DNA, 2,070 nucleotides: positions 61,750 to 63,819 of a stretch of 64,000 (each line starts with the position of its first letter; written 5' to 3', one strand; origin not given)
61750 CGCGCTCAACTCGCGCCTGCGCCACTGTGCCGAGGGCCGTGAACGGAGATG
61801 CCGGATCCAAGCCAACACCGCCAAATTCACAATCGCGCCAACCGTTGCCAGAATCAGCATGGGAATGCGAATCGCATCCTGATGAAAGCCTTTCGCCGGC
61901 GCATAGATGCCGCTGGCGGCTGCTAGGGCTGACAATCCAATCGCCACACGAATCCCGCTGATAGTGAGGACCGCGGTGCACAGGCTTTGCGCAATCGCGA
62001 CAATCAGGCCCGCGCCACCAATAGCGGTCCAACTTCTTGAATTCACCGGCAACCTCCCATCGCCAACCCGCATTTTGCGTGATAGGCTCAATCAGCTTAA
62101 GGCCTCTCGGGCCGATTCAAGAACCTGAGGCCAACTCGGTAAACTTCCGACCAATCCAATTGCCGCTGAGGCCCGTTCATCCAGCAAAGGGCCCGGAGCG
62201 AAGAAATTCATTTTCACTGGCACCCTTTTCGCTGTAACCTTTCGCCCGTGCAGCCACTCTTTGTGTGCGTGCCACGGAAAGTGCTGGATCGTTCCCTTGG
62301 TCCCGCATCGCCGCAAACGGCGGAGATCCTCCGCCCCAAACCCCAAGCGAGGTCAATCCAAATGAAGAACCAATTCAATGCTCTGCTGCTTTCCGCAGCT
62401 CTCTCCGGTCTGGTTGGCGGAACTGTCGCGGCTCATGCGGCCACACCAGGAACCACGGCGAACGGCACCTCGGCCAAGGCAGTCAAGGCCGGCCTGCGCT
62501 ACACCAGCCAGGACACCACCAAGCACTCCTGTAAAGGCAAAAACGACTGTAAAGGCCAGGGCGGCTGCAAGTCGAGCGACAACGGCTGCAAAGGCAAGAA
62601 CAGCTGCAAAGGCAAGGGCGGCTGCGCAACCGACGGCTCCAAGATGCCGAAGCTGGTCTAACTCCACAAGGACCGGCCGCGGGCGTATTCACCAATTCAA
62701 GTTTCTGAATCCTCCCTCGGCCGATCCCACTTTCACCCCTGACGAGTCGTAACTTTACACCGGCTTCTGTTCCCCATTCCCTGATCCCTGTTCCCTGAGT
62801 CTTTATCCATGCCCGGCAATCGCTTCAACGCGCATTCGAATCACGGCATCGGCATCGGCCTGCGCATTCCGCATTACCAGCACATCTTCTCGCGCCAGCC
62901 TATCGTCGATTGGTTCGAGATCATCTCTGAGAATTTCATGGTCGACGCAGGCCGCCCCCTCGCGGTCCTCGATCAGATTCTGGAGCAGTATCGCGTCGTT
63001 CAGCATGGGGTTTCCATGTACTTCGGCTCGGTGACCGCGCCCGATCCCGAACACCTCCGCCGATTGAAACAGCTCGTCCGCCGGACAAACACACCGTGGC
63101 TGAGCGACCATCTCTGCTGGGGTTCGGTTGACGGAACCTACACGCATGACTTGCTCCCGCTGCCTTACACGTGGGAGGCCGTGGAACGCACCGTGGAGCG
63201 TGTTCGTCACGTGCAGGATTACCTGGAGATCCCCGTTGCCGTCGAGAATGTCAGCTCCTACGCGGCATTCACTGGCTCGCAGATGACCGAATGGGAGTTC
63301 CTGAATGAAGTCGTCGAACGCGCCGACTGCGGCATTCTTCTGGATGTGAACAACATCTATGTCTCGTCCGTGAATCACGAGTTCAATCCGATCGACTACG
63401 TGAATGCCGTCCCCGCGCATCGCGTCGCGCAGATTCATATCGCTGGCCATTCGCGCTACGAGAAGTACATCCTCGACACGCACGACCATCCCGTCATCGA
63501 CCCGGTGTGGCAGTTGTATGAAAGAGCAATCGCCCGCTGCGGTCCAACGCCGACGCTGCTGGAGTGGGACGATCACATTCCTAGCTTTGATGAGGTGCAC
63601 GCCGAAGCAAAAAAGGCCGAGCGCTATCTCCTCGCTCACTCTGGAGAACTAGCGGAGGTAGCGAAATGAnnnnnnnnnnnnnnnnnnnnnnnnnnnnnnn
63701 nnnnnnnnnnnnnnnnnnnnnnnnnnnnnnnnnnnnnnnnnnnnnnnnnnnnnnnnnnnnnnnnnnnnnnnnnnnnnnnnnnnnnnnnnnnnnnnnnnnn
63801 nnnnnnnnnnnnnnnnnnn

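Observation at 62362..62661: Precursor peptide is an internal duplication: (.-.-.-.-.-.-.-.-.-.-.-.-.) x2 behind a Sec signal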

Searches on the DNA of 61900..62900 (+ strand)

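Call 51: search_rna_families(source=window, start=61900, end=62900, threshold=evalue, max_evalue=1)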
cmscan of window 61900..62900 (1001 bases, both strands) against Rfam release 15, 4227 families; matches with E-value up to 1: 0.
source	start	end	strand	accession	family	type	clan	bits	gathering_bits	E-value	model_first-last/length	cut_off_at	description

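Call 87: build_rna_model(alignment_id=A5)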
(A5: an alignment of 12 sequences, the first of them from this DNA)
Model R1 built from alignment A5 (12 sequences, 110 columns); structure: RNAalifold consensus.
model positions 101; base pairs 10; branch points 1; effective number of sequences 2.53; information 0.59 bits per position. Calibrated on 0.2 Mb of random sequence (short: E-values are rough).
structure used (alignment columns):
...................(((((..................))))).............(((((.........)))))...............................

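Call 88: search_with_rna_model(model_id=R1, sources=[window, L005, L006, L007, L008, L009, L010, L011, L012, L013, L014, L015, L016, L017, L018, L019, L020, L021, L022, L023, L024, L025, L026, L027, L028, L029, L030, L031, L032, L033, L034, L035, L036, L037, L038, L039, L040, L041, L042, L043, L044, L045, L046, L047, L048, L049, L050, L051, L052, L053, L054, L055, L056, L057, L058, L059, L060, L061, L062, L063, L064, L065, L066, L067, L068, L069, L070, L071, L072, L073, L074, L075, L076, L077, L078, L079, L080, L081, L082, L083, L084, L086, L087, L088], max_evalue=0.01, make_alignment=true)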
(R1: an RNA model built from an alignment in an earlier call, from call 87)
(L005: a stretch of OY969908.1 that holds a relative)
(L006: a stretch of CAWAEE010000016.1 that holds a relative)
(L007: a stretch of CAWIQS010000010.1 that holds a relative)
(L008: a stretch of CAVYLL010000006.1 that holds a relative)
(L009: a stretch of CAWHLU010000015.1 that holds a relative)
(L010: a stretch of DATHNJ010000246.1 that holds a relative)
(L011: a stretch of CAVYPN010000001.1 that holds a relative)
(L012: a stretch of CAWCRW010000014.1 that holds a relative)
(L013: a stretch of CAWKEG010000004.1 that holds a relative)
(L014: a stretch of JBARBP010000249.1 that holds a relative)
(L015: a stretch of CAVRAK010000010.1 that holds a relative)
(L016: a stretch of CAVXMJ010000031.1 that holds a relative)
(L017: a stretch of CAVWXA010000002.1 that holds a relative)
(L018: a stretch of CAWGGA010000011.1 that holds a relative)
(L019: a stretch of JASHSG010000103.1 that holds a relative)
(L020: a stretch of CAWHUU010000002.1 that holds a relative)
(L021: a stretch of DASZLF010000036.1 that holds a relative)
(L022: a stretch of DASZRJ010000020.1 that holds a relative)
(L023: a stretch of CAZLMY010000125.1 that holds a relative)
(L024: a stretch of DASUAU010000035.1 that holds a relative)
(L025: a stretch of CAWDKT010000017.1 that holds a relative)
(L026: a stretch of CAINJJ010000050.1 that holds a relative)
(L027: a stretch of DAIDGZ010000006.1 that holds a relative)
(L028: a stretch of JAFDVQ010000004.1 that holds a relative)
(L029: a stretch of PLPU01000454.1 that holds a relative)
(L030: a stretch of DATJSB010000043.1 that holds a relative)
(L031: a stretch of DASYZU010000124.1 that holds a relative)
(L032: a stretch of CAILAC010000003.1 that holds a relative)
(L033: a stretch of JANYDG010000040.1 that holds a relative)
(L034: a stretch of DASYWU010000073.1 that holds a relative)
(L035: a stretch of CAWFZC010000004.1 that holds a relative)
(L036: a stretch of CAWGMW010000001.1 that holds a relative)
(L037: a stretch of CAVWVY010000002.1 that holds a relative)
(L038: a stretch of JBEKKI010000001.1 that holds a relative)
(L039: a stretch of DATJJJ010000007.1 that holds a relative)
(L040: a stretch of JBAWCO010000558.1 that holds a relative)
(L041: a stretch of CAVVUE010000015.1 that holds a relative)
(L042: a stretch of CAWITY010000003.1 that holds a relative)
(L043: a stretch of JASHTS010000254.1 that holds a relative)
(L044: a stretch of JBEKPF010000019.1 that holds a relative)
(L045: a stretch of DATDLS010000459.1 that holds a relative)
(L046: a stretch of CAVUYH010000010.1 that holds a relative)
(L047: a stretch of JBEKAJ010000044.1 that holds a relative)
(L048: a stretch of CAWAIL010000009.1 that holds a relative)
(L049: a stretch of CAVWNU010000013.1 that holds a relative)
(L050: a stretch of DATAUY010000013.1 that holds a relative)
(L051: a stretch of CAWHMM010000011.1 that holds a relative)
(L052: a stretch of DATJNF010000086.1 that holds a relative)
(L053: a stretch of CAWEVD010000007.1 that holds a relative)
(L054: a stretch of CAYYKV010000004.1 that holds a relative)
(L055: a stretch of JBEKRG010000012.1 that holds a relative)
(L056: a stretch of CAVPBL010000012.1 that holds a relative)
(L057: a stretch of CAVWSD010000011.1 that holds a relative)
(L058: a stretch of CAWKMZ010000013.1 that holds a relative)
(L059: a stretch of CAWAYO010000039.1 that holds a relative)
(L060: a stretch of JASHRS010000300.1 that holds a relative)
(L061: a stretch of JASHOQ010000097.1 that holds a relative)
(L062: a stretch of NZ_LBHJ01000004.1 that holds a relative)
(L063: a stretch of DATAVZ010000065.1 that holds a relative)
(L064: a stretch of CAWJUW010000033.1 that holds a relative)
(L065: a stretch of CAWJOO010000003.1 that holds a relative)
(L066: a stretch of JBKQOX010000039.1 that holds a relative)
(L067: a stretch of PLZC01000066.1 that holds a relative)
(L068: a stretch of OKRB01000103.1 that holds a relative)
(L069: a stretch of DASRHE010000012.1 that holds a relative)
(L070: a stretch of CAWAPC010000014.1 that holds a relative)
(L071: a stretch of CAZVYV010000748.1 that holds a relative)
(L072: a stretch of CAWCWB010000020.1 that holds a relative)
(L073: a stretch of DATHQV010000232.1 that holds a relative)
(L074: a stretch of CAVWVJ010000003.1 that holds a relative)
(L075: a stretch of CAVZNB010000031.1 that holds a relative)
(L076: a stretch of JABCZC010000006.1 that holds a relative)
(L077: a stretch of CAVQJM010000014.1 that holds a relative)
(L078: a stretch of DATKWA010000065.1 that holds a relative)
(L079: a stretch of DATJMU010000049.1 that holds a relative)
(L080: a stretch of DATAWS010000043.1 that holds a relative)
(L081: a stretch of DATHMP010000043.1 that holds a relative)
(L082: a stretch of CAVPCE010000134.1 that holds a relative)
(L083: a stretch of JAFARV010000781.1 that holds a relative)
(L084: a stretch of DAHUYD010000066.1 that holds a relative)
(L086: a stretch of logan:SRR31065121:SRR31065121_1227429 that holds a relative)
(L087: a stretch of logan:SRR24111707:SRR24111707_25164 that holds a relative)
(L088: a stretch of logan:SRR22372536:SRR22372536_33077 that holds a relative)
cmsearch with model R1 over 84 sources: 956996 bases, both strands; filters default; matches with E-value up to 0.01: 62.
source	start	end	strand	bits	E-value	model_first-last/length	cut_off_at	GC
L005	5902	6003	+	105.7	4e-28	1-101/101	no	0.63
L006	5902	6003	+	103.1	2.5e-27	1-101/101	no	0.62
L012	5902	6003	+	100.5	1.4e-26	1-101/101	no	0.63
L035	5902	6003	+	100.3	1.7e-26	1-101/101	no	0.62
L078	5905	6003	+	100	2e-26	1-101/101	no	0.55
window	62266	62364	+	94.1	1.2e-24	1-101/101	no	0.62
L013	5901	6003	+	91.3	8e-24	1-101/101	no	0.6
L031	2100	2202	+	90.4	1.5e-23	1-101/101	no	0.58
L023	5901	6003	+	88.7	4.7e-23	1-101/101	no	0.61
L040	1668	1769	+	85.6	4e-22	1-101/101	no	0.6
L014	10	114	+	83.1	2.3e-21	1-101/101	no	0.57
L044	5895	5997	+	82.1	4.4e-21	1-101/101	no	0.6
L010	2663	2764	+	79.9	2e-20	1-101/101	no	0.6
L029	5900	6003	+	77.1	1.4e-19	1-101/101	no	0.6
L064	5899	5998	+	77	1.4e-19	1-101/101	no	0.56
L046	5904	6003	+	71.7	5.5e-18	1-101/101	no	0.6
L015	5897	6003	+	68.3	5.9e-17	1-101/101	no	0.62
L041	5902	6003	+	67.3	1.2e-16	1-101/101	no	0.59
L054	5901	6003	+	67.1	1.3e-16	1-101/101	no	0.57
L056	5838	5937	+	65.3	4.5e-16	1-101/101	no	0.56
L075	5894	5994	+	64.8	6.3e-16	1-101/101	no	0.57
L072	5810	5912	+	64.1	1e-15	1-101/101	no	0.6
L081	5900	6003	+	63.6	1.5e-15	1-101/101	no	0.64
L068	5900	6003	+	60.3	1.4e-14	1-101/101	no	0.61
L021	5905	6003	+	60.2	1.5e-14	1-101/101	no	0.66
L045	1029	1129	+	58.6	4.3e-14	1-101/101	no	0.57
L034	5900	6003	+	58.6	4.6e-14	1-101/101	no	0.63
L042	5900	6003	+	57.5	9.7e-14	1-101/101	no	0.61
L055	5900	5998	+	57.4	1e-13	1-101/101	no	0.62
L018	5900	5998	+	56.7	1.7e-13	1-101/101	no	0.59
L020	5905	6003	+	56.1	2.5e-13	1-101/101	no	0.59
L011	5899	6003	+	54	1e-12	1-101/101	no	0.59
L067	5900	6003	+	54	1.1e-12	1-101/101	no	0.61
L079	5900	6003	+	53.5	1.5e-12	1-101/101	no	0.63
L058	5902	6003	+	52.7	2.6e-12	1-101/101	no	0.6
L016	5900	6003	+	51.3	6.8e-12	1-101/101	no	0.6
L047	5897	6003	+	51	8.4e-12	1-101/101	no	0.56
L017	5905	6003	+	50.8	9.4e-12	1-101/101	no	0.61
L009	5900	6003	+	50.6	1.1e-11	1-101/101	no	0.62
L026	5901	6003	+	50.5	1.1e-11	1-101/101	no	0.64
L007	5900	6003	+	49.1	3e-11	1-101/101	no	0.63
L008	5897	6003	+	47.9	7.1e-11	1-101/101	no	0.6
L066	5878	5998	+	47.4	9.5e-11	1-101/101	no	0.58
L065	5867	5967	+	46.1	2.4e-10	1-101/101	no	0.56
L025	5902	6003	+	45.6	3.4e-10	1-101/101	no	0.57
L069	5905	6003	+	45.4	3.8e-10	1-101/101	no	0.61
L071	23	147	+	44.4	7.8e-10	1-101/101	no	0.58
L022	5899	6003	+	44.3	8.3e-10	1-101/101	no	0.59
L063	5904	6003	+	43.3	1.6e-09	1-101/101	no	0.57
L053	5902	6006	+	42.1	3.7e-09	1-101/101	no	0.55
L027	5897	6000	+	41.3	6.2e-09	1-101/101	no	0.59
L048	5898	5996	+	41.2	6.9e-09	1-101/101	no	0.62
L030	5901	6003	+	40.3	1.3e-08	1-101/101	no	0.66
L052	5906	6003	+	38.2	5.3e-08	1-101/101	no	0.55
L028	5906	6003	+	37.6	8.4e-08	1-101/101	no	0.6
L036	5907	6003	+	34.7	5.9e-07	1-101/101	no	0.55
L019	4173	4311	+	32.3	3.1e-06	1-101/101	no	0.6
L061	5900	6003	+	30.5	1.1e-05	1-101/101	no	0.62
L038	5741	5842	+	30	1.5e-05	1-101/101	no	0.59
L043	1046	1149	+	29.1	2.8e-05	1-101/101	no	0.61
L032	5896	6003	+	25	0.00047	1-101/101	no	0.5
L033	5896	6003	+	22.3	0.003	1-101/101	no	0.56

Alignment A6: 62 matches aligned to the model, 184 columns, each read 5' to 3' on its own strand. Consensus structure (alignment columns), stored with it:
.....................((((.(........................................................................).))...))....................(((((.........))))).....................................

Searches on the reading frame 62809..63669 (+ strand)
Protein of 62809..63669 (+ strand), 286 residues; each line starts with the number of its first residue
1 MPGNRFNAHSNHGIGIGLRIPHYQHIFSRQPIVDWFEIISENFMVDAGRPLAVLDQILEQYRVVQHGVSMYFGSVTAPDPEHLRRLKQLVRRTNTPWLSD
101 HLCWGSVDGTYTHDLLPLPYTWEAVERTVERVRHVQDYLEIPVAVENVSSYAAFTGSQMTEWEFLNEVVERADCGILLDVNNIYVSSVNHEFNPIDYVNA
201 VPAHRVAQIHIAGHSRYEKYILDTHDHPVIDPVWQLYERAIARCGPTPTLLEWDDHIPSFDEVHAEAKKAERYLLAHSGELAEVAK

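Call 5: search_protein_families(library=ncbifam, proteins=[window:62809-63669:+], max_evalue=0.01)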
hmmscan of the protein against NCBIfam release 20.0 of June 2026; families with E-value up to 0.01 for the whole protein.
window:62809-63669:+ (286 aa): 5 families
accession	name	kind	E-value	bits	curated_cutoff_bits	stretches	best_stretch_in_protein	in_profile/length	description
NF050167.1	MNIO_BufB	equivalog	1e-106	356.1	310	1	14-271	1-262/262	MNIO family bufferin maturase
NF003818.2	PRK05409.1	equivalog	9.3e-77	258.1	360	1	14-271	2-261/264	HvfB family MNIO-type RiPP peptide maturase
NF050151.1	RiPP_MNIO_ApyH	equivalog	6.2e-32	110.9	400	1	26-254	25-259/283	multinuclear non-heme iron-dependent oxidative enzyme ApyH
NF050165.1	MNIO_ChrH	equivalog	6.8e-20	71.4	600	1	53-244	49-247/363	MNIO family chryseobactin maturase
TIGR04159.2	methbact_MbnB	equivalog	2e-10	40.7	325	1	69-240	56-224/261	methanobactin biosynthesis protein MbnB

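Call 6: search_protein_families(library=pfam, proteins=[window:62809-63669:+], max_evalue=0.01)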
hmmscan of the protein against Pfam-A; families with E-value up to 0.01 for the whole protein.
window:62809-63669:+ (286 aa): 2 families
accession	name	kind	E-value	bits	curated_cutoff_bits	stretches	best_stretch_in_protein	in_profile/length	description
PF05114.20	MbnB_TglH_ChrH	-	1.7e-109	365.5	25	1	13-273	1-261/263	RiPP precursor modification enzyme MbnB/TglH/ChrH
PF01261.30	AP_endonuc_2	-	7.1e-06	26.3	31.1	1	34-226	10-200/249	Xylose isomerase-like TIM barrel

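Call 57: search_solved_structures(query=window:62809-63666:+, show_alignments=3, max_evalue=0.001)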
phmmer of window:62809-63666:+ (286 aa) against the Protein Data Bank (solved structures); distinct sequences matched with E-value up to 0.001: 4.
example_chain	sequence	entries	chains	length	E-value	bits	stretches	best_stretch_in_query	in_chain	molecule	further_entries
3bww_A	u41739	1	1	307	8.3e-48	166.4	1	30-215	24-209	Protein of unknown function DUF692/COG3220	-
8hci_D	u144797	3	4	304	1.5e-26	96.6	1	15-255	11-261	DUF692 family protein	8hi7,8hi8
7dz9_B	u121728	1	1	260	7.2e-08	35.3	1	86-239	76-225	cpMbnB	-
7dz9_A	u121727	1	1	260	7.4e-08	35.2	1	86-239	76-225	MbnB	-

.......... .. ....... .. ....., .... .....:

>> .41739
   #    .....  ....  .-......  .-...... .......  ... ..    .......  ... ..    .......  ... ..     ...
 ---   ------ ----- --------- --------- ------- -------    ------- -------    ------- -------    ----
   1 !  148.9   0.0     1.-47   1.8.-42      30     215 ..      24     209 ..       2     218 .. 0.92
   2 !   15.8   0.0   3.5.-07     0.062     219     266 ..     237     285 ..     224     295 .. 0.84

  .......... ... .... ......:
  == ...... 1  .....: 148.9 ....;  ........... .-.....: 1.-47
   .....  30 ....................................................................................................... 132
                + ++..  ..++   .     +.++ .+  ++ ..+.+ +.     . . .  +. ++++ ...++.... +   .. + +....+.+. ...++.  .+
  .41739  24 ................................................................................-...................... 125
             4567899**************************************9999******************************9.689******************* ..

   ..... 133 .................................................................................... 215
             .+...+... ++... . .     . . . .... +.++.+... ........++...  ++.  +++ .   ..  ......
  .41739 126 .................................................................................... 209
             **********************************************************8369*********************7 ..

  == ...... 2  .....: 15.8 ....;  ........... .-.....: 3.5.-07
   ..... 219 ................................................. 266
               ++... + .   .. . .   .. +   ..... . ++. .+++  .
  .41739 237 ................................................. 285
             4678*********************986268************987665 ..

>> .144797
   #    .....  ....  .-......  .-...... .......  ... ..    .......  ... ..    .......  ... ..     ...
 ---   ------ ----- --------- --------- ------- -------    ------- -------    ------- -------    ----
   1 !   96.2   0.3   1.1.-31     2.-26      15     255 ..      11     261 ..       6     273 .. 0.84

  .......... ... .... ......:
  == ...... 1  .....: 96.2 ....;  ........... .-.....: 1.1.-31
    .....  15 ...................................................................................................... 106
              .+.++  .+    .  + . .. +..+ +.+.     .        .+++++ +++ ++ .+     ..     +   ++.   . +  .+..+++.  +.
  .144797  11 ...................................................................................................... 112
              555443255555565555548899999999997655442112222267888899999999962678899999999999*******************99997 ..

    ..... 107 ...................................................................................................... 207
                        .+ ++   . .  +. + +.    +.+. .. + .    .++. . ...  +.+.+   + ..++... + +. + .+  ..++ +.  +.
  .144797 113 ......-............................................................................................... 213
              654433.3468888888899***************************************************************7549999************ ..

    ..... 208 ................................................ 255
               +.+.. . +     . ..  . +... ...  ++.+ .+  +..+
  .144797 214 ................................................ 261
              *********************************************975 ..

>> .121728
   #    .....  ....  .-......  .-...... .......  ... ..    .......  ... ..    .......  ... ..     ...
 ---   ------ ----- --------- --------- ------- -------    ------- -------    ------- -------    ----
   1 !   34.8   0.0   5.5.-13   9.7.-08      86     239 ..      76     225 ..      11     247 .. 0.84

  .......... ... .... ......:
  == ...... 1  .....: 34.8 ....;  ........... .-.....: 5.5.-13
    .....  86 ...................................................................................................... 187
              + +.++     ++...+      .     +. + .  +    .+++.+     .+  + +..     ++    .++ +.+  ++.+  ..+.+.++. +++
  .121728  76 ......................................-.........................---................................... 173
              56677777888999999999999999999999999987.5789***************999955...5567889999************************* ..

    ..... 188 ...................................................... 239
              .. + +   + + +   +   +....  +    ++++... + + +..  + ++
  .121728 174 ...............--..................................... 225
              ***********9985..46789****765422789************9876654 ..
